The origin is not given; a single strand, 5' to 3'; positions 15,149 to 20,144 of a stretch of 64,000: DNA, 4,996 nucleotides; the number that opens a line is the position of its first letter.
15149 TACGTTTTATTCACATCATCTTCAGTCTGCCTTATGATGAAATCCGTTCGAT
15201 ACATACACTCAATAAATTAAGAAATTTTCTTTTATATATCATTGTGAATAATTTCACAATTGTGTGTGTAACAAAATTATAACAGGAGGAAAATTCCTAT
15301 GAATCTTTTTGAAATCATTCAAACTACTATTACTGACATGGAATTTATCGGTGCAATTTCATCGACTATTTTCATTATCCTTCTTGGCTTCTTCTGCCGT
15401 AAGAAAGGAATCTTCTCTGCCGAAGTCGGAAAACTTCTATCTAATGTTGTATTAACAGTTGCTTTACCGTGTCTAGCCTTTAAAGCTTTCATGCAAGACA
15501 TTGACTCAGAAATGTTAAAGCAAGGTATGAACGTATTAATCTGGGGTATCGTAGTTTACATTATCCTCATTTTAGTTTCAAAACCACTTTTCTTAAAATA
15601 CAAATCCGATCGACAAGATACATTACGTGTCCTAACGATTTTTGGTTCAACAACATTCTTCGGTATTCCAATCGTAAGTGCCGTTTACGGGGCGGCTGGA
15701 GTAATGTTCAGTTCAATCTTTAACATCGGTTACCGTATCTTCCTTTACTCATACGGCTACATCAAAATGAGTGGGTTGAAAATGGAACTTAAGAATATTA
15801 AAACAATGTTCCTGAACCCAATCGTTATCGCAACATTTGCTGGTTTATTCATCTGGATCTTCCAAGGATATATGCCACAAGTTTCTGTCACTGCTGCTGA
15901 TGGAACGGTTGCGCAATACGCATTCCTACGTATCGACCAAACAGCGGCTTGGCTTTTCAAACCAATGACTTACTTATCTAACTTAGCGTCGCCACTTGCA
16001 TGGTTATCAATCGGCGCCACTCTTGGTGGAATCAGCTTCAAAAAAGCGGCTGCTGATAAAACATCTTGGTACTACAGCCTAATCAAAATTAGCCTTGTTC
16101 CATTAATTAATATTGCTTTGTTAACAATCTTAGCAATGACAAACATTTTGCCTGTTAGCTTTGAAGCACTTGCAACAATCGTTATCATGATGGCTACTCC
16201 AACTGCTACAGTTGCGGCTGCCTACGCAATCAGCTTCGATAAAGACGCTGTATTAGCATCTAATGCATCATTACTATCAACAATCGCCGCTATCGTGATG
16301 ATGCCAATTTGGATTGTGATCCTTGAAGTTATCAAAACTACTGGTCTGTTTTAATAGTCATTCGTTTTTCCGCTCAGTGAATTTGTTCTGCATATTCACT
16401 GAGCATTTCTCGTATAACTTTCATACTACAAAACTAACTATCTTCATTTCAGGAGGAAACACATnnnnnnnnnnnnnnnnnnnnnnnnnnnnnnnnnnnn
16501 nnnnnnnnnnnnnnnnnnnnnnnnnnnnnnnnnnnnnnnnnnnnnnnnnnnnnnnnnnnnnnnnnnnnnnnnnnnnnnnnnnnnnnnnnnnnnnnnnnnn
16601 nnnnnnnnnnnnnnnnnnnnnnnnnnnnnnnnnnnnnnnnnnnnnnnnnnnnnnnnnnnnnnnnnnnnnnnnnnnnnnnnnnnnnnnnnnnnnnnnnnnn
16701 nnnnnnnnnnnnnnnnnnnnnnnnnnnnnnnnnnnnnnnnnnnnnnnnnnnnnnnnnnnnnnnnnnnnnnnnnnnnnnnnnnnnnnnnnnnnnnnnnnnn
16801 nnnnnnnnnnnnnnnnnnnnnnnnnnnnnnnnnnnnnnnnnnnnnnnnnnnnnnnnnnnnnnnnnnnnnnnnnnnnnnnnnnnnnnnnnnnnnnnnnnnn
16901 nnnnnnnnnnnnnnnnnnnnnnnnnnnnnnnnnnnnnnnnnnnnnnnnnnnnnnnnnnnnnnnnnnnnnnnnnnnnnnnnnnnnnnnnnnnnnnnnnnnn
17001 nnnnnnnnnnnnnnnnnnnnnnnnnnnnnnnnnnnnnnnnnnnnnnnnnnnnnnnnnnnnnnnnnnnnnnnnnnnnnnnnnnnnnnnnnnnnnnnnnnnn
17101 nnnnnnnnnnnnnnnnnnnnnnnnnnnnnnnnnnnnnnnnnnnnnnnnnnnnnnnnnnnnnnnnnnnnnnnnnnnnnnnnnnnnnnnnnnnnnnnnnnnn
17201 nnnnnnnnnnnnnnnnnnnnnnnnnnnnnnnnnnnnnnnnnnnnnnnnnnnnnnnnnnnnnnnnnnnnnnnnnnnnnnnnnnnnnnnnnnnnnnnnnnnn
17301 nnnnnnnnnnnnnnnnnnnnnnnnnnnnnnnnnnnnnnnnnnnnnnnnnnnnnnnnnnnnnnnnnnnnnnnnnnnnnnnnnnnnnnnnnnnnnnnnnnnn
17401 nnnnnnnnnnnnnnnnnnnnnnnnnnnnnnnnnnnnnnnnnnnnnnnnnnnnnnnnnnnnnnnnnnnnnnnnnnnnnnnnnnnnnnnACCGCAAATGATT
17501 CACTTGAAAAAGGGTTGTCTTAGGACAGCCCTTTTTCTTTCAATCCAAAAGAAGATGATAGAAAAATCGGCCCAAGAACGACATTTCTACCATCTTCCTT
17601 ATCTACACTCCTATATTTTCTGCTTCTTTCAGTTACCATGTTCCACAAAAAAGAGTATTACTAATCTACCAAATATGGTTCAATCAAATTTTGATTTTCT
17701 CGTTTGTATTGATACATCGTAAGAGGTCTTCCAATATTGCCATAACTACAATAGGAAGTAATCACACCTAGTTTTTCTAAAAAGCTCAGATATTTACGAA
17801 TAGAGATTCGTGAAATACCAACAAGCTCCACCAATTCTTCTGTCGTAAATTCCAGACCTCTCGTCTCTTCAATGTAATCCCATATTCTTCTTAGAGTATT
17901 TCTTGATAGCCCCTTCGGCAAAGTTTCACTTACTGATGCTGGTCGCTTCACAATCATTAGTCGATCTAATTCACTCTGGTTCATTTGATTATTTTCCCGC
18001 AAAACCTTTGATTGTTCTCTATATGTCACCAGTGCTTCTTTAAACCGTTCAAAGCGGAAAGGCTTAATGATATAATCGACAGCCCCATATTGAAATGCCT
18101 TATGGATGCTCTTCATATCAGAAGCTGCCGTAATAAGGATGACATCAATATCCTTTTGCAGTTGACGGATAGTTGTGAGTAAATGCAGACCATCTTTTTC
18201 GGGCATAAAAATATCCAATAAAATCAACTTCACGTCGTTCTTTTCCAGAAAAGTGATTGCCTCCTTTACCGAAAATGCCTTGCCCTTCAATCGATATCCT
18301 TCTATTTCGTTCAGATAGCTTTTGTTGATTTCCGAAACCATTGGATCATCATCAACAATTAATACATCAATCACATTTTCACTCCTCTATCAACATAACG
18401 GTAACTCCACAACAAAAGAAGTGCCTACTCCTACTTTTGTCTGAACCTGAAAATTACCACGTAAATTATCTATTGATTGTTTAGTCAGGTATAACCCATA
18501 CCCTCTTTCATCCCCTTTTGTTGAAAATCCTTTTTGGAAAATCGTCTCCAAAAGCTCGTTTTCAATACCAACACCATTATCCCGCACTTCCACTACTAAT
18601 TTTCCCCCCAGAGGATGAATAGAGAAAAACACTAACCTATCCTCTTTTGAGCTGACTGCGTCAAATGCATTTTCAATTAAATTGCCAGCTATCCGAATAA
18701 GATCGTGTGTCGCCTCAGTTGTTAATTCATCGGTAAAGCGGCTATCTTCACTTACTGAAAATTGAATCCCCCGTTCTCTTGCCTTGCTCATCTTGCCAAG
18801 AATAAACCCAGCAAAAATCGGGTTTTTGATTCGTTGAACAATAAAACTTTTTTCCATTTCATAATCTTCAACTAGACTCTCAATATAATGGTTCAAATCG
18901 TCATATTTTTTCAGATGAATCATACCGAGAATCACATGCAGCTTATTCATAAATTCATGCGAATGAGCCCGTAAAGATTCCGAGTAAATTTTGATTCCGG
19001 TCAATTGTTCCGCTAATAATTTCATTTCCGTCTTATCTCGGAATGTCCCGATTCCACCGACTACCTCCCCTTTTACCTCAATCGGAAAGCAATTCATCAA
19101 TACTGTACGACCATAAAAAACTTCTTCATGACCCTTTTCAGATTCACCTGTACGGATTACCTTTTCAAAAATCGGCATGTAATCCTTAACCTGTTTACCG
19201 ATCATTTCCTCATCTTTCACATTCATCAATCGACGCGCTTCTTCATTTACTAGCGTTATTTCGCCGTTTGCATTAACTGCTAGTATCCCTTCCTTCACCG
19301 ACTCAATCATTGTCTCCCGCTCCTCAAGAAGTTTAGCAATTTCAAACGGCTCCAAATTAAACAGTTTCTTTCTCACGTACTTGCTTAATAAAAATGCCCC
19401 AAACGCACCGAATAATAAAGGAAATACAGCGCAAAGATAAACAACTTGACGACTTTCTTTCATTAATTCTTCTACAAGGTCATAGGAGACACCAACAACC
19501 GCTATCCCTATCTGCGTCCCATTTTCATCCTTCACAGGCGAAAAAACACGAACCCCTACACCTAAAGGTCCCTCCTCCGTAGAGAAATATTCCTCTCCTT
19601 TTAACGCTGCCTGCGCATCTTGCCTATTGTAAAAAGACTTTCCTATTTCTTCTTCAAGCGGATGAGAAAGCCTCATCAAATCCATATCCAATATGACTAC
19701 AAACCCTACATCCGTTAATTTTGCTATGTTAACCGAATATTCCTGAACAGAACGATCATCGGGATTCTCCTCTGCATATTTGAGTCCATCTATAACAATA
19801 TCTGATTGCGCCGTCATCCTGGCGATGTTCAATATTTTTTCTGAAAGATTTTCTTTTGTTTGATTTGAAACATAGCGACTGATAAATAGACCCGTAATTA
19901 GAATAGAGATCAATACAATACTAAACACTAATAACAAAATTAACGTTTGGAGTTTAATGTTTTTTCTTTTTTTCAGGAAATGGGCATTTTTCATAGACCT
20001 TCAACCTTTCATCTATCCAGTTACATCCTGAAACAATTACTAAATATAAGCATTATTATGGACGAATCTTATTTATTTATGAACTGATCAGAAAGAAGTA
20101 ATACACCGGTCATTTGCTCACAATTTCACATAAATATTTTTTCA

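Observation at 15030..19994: Candidate undescribed redox/dicarboxylate module: MalKR-like sensor + AEC permease + HgdH-like dehydrogenase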

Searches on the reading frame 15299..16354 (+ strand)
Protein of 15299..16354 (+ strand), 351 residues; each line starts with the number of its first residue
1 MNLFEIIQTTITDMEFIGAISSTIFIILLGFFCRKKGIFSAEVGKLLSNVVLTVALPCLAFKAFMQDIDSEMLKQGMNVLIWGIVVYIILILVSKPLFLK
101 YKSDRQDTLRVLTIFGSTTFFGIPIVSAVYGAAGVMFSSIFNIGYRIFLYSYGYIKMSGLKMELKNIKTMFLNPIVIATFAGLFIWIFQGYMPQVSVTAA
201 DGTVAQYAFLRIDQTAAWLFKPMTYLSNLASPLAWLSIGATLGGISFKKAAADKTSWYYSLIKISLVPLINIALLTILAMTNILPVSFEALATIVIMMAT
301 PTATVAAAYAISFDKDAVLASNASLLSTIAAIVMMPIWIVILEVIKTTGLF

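Call 3: search_protein_families(library=pfam, proteins=[window:15299-16354:+])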
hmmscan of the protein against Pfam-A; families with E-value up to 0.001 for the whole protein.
window:15299-16354:+ (351 aa): 1 family
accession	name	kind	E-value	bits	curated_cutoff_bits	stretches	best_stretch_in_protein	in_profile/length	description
PF03547.23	Mem_trans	-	1.1e-28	100.3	25.7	1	18-339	4-343/343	Membrane transport protein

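Call 4: search_protein_families(library=ncbifam, proteins=[window:15299-16354:+])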
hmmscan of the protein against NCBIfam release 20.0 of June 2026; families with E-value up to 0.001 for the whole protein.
window:15299-16354:+ (351 aa): 1 family
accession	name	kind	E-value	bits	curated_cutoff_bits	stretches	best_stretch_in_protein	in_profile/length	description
TIGR00946.1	2a69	subfamily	4e-17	62.3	246.05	2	20-139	10-138/336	auxin efflux carrier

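Call 74: search_solved_structures(query=window:15299-16354:+, max_evalue=1)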
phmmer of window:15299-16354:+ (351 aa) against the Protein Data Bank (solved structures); distinct sequences matched with E-value up to 1: 0.

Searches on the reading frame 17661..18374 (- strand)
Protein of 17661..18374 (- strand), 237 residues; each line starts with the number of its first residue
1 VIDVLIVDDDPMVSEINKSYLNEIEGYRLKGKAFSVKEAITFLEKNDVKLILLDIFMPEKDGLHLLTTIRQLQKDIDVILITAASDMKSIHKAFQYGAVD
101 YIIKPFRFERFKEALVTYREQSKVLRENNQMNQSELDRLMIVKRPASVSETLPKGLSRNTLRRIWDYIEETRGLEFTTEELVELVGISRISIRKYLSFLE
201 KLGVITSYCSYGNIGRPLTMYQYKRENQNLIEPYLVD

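Call 3: search_protein_families(library=pfam, proteins=[window:17661-18374:-])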
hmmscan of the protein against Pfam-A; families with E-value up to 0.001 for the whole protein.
window:17661-18374:- (237 aa): 1 family
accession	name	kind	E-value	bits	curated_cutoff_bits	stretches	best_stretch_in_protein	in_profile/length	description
PF00072.30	Response_reg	-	1.9e-27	96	30.2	1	4-115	1-110/111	Response regulator receiver domain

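Call 4: search_protein_families(library=ncbifam, proteins=[window:17661-18374:-])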
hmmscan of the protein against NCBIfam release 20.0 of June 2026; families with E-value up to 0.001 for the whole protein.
window:17661-18374:- (237 aa): 100 families (the best 25 are shown)
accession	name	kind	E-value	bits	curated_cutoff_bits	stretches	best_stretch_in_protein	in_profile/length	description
NF007750.0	PRK10430.1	equivalog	1.3e-69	234.4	262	1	1-234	1-237/239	two-component system response regulator DcuR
NF007467.0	PRK10046.1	equivalog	4.1e-31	108.3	264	1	3-222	6-224/226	two-component response regulator DpiA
NF008469.0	PRK11361.1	equivalog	6.6e-18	64.6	714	1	3-131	6-131/461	acetoacetate metabolism transcriptional regulator AtoC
NF010684.1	PRK14084.1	equivalog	1.5e-17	64.2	375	1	4-135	3-132/254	response regulator transcription factor LytR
NF045505.1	RR_RssB_Pseudo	equivalog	2.4e-17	63.1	700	1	2-137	6-139/394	two-component system response regulator RssB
TIGR01818.1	ntrC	equivalog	2.6e-17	62.8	558.6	1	4-134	1-128/463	nitrogen regulation protein NR(I)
NF033117.2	vanR_ACDEGLN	exception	2.8e-17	63.1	350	1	4-144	1-141/226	VanR-ABDEGLN family response regulator transcription factor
NF053854.1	RespRegPhoBBctds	equivalog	2.9e-17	62.8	270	1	4-142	1-141/225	two-component system response regulator PhoB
NF045944.1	ResRegRpaBCyano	equivalog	3.3e-17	62.6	330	1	5-116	1-109/229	response regulator transcription factor RpaB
NF051870.1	NAssimRespRegNtrX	equivalog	3.3e-17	62.5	600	1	1-138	1-138/452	nitrogen assimilation response regulator NtrX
NF040689.1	MtrAB_MtrA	equivalog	4.9e-17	62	300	1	4-112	1-106/219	MtrAB system response regulator MtrA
NF007969.0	PRK10693.1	equivalog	7.4e-17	61.4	329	1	4-130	10-135/337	two-component system response regulator RssB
TIGR02875.1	spore_0_A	equivalog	1.7e-16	60.3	200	1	2-121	3-124/262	sporulation transcription factor Spo0A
NF051850.1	RespRegRprY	equivalog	2.6e-16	59.7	370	1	3-111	6-112/234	response regulator transcription factor RprY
NF007928.2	PRK10643.1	equivalog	2.7e-16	59.8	330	1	3-115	2-112/216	two-component system response regulator PmrA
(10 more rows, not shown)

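Call 75: search_solved_structures(query=window:17661-18374:-, max_evalue=1e-10)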
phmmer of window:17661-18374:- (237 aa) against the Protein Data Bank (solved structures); distinct sequences matched with E-value up to 1e-10: 33.
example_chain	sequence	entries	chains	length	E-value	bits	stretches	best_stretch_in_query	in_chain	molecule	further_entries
5lwk_A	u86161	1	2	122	1.8e-23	86.7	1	1-120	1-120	Transcriptional regulatory protein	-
5lwl_A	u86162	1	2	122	4.8e-22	82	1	3-120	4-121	Transcriptional regulatory protein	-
9xzo_A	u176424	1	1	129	3.9e-16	62.7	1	2-115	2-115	De novo protein M1X0B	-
6m8o_A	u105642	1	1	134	8.8e-14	55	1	4-129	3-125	DNA-binding response regulator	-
1zy2_A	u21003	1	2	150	3.3e-13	53.2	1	3-137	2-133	transcriptional regulator NtrC1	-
3a0r_B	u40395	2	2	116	3.9e-13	52.9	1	3-114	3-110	Response regulator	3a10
3a0u_A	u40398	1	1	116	4.9e-13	52.6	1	3-114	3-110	Response regulator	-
6er7_A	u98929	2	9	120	1.4e-12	51.1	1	2-113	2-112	120aa long hypothetical chemotaxis protein (CheY)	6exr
1qkk_A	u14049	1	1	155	1.7e-12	50.8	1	4-133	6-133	C4-DICARBOXYLATE TRANSPORT TRANSCRIPTIONAL REGULATORY PROTEIN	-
3w9s_A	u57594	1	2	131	3e-12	50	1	4-114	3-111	OmpR family response regulator in two-component regulatory system with BasS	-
5ep0_A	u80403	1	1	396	3.2e-12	49.9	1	3-131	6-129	Putative repressor protein luxO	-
4l4u_A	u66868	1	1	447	3.6e-12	49.8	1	3-137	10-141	Transcriptional regulator (NtrC family)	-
8jo2_H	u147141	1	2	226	3.8e-12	49.7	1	4-131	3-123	DNA-binding transcriptional regulator BasR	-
1ny5_A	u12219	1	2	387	4e-12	49.6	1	3-137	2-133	transcriptional regulator (NtrC family)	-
4s04_A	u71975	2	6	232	4.1e-12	49.6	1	4-131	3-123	DNA-binding transcriptional regulator BasR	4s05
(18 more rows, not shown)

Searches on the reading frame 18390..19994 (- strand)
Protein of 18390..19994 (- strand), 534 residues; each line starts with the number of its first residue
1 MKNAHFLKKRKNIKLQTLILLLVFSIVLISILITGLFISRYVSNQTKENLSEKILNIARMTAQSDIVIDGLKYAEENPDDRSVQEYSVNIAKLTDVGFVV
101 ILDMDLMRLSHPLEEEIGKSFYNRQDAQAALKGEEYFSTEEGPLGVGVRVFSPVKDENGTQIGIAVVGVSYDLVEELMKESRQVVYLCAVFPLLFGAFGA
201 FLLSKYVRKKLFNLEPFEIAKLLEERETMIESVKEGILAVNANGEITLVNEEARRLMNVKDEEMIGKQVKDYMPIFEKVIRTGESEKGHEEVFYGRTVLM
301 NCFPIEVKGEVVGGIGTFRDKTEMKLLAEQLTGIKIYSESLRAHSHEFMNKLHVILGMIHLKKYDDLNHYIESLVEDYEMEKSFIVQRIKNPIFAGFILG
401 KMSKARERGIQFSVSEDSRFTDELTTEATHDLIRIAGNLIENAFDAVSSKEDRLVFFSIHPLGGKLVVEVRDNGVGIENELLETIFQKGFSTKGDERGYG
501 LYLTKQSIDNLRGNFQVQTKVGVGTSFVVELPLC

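Call 3: search_protein_families(library=pfam, proteins=[window:18390-19994:-])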
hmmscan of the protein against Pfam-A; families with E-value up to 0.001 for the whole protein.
window:18390-19994:- (534 aa): 10 families
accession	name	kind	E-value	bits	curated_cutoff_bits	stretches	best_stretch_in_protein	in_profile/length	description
PF02518.31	HATPase_c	-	4.8e-19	69.3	26.4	1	431-533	5-109/111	Histidine kinase-, DNA gyrase B-, and HSP90-like ATPase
PF17203.10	sCache_3_2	-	4.1e-18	66.2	28.4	1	44-182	4-139/140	Single cache domain 3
PF08448.16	PAS_4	-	2.6e-11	44.1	23.1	1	231-323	2-107/110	PAS fold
PF00989.32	PAS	-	6.1e-11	42.8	22.6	1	224-295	1-81/113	PAS fold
PF14689.11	SPOB_a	-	1e-10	41.5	28.1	1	338-384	13-59/62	Sensor_kinase_SpoOB-type, alpha-helical domain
PF13426.13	PAS_9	-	6e-08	33.3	27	1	235-323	2-103/103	PAS domain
PF17202.10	sCache_3_3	-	8.8e-08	32.9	28.8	0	125-180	50-106/107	Single cache domain 3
PF14501.12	HATPase_c_5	-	3.3e-07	30.6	22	1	429-520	3-91/102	GHKL domain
PF24820.1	Diguanyl_cycl_sensor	-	1.8e-05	25.1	28.1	1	229-273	1-45/109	Diguanylate cyclase-like sensor domain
PF02743.24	dCache_1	-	0.00024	21.2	45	1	51-182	26-163/240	Cache domain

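Call 4: search_protein_families(library=ncbifam, proteins=[window:18390-19994:-])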
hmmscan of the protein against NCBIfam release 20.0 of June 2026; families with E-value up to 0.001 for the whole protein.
window:18390-19994:- (534 aa): 57 families (the best 25 are shown)
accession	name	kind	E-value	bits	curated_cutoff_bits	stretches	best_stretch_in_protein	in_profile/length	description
NF008298.1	PRK11086.1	subfamily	1.1e-178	595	520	1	10-532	1-524/529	DcuS/MalK family sensor histidine kinase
NF038334.1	malate_HK_MalK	exception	1.5e-136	456.2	800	1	10-532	2-524/533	malate sensor histidine kinase MalK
NF011627.0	PRK15053.1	equivalog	1.4e-70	238.5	656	1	9-532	14-538/552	sensor histidine kinase DpiB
NF008468.0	PRK11360.1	equivalog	1.4e-27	96.4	646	2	428-533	503-608/616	two-component system sensor histidine kinase AtoS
NF033092.0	HK_WalK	equivalog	1.1e-17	63.9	725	2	429-533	486-594/594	cell wall metabolism sensor histidine kinase WalK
NF046044.1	PnpS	equivalog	1.3e-17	63.9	400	1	224-532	55-390/390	two-component system histidine kinase PnpS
NF047874.1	MASE3_PAS_HK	subfamily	1e-14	54.3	560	1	434-533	522-625/655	MASE3 domain-containing sensor histidine kinase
NF041552.1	TF_PrdR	equivalog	1.2e-14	53.6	795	1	217-348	127-261/577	sigma-54 dependent transcriptional regulator PrdR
TIGR02916.1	PEP_his_kin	equivalog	2.4e-13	49.6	300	1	425-532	573-679/679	XrtA/PEP-CTERM system histidine kinase PrsK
NF007688.0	PRK10364.1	equivalog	2.8e-13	49.4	479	1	405-533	327-451/460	two-component system sensor histidine kinase ZraS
NF010411.0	PRK13837.1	equivalog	4.7e-13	48.1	647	1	463-533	605-675/828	two-component system VirA-like sensor kinase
NF052574.1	HisKinEspCMyxo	equivalog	4.9e-12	44.8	1200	1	438-532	537-636/785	serine histidine kinase EspC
TIGR02966.1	phoR_proteo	equivalog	1e-11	44.4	334.2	1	425-530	223-332/333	phosphate regulon sensor histidine kinase PhoR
NF041777.1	sens_FixL_Rhizob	equivalog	5e-11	41.9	850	1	402-533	351-481/485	sensor protein FixL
NF052573.1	HisKinEspAMyxo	equivalog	1.1e-10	40.2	1400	1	461-531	537-609/755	serine histidine kinase EspA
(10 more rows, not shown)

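Call 7: search_solved_structures(query=window:18390-19994:-, max_evalue=0.00001)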
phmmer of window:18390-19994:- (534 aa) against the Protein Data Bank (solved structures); distinct sequences matched with E-value up to 0.00001: 21.
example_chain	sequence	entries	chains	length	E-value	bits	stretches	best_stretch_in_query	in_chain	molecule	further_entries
2w0n_A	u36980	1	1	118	4.1e-19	72.2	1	213-322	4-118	SENSOR PROTEIN DCUS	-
3by8_A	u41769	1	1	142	4.7e-19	72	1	40-182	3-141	Sensor protein dcuS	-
1ojg_A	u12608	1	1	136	4.1e-18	68.9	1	43-182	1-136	SENSOR PROTEIN DCUS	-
5fq1_A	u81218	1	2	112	9.1e-17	64.4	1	216-321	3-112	HISTIDINE KINASE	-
8bjp_AAA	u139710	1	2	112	4.5e-16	62.2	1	216-321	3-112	cytoplasmic PAS domain of CitA from Geobacillus thermodenitrificans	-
8bgb_AAA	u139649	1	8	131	5.8e-14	55.2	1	46-171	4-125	Histidine kinase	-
8biy_A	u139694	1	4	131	3.9e-13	52.5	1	46-171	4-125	Histidine kinase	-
3a0r_A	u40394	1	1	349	3.4e-12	49.4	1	226-532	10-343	Sensor protein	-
4onx_A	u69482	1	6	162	2.1e-11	46.8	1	50-176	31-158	Sensor histidine kinase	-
1p0z_A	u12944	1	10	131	9.9e-08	34.6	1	91-174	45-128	Sensor kinase citA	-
2v9a_A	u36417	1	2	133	1.2e-07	34.4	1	90-172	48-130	SENSOR KINASE CITA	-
2j80_A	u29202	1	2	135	1.2e-07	34.4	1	90-172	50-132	SENSOR KINASE CITA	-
9p6i_A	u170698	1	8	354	1.7e-07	33.9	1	429-533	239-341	histidine kinase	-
4gcz_A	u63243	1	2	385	2.6e-07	33.2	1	399-532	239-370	Blue-light photoreceptor, Sensor protein fixL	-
8a3u_A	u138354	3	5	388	3.1e-07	33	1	399-532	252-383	Putative Sensory box protein,Sensor protein FixL | Putative Sensory box protein,Putative Sensory box protein,Sensor protein FixL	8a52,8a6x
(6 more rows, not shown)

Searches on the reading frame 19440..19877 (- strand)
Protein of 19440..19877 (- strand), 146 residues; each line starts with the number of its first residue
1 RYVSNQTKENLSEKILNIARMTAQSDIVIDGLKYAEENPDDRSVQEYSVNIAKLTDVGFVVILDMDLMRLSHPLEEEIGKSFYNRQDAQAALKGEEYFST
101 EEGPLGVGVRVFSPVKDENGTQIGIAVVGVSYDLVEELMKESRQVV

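Call 42: search_solved_structures(query=window:19440-19877:-, max_evalue=0.01, show_alignments=5)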
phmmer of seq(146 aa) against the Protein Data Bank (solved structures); distinct sequences matched with E-value up to 0.01: 10.
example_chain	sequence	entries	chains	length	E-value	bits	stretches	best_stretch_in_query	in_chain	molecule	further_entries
3by8_A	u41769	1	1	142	6.5e-20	74.8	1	3-143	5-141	Sensor protein dcuS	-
1ojg_A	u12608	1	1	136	3.1e-19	72.6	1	4-143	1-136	SENSOR PROTEIN DCUS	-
8bgb_AAA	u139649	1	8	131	5.4e-15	58.9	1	7-132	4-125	Histidine kinase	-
8biy_A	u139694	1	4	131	3.8e-14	56.2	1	7-132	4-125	Histidine kinase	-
4onx_A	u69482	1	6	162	2.6e-12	50.2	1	12-137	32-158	Sensor histidine kinase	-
1p0z_A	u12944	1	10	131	1.1e-08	38.5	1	52-135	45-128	Sensor kinase citA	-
2v9a_A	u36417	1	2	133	1.4e-08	38.2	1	51-133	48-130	SENSOR KINASE CITA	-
2j80_A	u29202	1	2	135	1.4e-08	38.1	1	51-133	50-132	SENSOR KINASE CITA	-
9mrh_A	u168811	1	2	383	2e-07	34.4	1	51-132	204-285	Fluorescence lifetime-readout citrate sensor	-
6lnp_B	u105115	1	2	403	3.6e-07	33.6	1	51-136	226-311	Fusion protein of Green fluorescent protein and Sensor histidine kinase CitA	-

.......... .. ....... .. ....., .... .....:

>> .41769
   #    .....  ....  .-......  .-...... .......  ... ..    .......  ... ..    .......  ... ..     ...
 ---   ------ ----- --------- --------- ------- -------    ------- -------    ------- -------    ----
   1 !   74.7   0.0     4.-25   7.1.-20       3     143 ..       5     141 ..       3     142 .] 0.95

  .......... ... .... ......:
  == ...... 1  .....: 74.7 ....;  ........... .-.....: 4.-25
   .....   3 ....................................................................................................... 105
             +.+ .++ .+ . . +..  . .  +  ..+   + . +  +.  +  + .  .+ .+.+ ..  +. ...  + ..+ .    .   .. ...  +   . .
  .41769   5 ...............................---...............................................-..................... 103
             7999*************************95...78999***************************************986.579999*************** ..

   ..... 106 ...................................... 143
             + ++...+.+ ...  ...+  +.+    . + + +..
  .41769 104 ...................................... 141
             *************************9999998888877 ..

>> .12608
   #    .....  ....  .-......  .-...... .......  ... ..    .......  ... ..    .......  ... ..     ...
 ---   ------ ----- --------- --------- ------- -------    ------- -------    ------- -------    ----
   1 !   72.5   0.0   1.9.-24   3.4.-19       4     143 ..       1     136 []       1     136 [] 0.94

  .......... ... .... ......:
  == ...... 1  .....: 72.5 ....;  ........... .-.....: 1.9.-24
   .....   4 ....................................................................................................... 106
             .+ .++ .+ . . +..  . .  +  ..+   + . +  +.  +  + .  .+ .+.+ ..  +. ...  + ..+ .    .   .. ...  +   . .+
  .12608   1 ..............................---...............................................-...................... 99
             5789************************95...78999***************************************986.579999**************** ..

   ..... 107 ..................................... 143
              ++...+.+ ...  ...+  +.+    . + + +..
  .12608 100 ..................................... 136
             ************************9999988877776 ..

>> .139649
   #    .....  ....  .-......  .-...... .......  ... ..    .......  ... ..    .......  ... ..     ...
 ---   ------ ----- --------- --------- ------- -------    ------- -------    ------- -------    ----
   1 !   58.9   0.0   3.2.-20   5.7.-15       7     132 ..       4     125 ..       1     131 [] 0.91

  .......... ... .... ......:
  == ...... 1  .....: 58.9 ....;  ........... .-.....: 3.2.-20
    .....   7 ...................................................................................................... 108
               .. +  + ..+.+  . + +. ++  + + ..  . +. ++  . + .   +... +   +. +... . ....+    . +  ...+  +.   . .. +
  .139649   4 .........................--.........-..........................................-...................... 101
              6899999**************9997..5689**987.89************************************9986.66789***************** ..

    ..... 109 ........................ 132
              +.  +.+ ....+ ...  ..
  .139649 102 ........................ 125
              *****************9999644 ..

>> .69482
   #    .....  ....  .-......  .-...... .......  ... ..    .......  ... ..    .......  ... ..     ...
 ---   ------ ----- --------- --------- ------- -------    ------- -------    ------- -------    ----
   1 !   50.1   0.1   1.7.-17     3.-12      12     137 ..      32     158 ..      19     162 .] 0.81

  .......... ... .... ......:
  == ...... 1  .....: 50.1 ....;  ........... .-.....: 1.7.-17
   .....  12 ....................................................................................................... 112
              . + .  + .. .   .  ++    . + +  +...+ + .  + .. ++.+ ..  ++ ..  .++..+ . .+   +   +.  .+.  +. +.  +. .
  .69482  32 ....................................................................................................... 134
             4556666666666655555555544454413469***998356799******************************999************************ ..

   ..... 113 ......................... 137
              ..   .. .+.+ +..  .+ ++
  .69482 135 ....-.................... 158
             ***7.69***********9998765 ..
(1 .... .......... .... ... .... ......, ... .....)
